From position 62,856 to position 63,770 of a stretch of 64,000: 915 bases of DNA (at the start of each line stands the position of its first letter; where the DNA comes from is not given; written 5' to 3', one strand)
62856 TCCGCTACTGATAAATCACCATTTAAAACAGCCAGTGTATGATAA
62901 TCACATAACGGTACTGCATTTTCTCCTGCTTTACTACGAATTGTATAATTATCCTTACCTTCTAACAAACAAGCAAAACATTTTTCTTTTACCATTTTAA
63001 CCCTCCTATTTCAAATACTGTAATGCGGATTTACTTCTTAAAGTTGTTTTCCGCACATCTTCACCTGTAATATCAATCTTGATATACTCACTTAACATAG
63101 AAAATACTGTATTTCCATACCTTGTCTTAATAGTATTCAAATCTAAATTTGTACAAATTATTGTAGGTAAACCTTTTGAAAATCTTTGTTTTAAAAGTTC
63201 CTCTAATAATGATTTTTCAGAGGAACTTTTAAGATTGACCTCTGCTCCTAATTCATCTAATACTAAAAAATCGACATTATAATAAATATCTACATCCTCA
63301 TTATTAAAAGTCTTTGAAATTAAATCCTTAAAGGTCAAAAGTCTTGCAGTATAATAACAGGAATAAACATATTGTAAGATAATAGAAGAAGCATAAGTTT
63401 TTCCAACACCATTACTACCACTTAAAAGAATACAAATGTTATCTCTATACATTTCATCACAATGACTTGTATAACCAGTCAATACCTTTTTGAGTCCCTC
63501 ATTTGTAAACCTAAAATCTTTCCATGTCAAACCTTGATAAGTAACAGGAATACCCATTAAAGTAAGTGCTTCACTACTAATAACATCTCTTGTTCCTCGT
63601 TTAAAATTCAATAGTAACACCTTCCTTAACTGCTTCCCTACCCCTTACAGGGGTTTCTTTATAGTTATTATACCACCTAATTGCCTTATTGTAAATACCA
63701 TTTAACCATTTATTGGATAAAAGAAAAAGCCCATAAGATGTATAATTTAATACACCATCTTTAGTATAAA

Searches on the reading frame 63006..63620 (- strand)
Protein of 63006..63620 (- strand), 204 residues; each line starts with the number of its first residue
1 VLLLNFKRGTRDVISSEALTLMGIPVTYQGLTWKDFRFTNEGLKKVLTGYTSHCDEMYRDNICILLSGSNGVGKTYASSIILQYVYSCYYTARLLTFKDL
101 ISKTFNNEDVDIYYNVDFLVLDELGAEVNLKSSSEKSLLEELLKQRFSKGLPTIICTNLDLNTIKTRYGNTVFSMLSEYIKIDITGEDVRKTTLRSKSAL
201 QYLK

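Call 52: search_protein_families(library=phrogs, proteins=[window:63006-63620:-], max_evalue=0.001)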
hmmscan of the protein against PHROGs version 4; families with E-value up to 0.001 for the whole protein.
window:63006-63620:- (204 aa): 3 families
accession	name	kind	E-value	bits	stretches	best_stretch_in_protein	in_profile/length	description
phrog_50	-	DNA, RNA and nucleotide metabolism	1e-29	105.1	1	22-196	328-516/570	DnaC-like helicase loader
phrog_3277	-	DNA, RNA and nucleotide metabolism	1.4e-17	65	1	60-197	9-160/168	DnaC-like helicase loader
phrog_26922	-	DNA, RNA and nucleotide metabolism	1.1e-07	33.4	1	113-191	9-84/92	DnaC-like helicase loader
